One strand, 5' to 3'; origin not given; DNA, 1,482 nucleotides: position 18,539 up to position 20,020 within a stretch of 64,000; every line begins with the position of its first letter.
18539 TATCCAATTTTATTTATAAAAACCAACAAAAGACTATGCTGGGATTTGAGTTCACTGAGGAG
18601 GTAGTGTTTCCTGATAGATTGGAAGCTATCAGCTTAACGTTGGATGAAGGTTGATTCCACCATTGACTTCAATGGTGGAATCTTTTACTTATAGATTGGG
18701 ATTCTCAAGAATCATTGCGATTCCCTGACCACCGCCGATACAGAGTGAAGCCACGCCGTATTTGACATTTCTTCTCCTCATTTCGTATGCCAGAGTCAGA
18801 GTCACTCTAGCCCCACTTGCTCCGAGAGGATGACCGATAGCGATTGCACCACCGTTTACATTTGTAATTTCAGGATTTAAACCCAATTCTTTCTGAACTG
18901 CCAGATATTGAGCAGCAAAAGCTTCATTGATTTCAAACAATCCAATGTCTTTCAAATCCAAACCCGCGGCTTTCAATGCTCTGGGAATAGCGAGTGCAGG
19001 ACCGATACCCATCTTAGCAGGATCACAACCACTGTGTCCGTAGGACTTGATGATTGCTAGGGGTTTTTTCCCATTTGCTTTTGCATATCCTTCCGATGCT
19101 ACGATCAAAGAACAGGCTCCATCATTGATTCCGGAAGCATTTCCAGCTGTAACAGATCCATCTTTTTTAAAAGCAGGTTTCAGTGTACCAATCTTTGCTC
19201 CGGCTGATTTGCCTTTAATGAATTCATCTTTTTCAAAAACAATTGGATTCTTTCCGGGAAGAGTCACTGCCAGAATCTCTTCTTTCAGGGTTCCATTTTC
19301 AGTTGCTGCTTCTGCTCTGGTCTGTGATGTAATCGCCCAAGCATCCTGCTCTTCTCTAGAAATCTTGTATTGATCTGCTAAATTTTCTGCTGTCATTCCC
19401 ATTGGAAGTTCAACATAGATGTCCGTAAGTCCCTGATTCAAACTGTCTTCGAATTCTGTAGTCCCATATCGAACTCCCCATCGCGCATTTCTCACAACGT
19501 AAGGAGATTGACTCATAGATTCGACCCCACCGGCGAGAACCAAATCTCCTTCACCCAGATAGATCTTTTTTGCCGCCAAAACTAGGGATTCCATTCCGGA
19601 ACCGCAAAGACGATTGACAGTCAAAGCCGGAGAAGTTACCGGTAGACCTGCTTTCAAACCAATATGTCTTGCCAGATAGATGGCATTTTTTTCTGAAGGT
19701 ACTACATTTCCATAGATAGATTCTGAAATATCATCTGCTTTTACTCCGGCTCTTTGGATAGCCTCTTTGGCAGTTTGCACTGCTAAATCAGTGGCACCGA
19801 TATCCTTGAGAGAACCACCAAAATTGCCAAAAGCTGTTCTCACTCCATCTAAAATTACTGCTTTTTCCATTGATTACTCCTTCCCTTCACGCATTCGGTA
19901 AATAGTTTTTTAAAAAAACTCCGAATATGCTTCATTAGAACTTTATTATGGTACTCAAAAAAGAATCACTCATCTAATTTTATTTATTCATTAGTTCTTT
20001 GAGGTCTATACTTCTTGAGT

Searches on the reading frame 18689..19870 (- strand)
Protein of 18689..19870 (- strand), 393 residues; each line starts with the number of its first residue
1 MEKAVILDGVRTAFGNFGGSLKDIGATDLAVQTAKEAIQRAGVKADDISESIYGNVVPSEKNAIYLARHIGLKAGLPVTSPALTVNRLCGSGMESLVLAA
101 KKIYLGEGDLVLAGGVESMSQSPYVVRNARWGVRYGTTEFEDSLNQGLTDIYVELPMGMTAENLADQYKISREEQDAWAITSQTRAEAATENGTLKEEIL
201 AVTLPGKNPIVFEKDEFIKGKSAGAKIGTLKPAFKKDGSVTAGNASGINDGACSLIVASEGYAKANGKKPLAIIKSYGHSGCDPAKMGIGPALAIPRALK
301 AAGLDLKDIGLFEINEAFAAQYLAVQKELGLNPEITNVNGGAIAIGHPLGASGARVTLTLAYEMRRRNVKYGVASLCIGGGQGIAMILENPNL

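Call 51: search_protein_families(library=pfam, proteins=[window:18689-19870:-], max_evalue=0.001)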
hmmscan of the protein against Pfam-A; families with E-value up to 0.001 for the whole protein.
window:18689-19870:- (393 aa): 4 families
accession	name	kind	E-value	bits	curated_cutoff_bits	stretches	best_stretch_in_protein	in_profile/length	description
PF00108.29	Thiolase_N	-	6e-83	278.6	26.4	1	5-260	2-259/260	Thiolase, N-terminal domain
PF02803.24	Thiolase_C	-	2.6e-51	172.8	27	1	269-389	2-122/123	Thiolase, C-terminal domain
PF00109.32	ketoacyl-synt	-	1.7e-06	28.3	20.8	1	77-125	162-210/252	Beta-ketoacyl synthase, N-terminal domain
PF22691.2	Thiolase_C_1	-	0.00028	21.1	28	0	294-332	23-61/144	Thiolase C-terminal domain-like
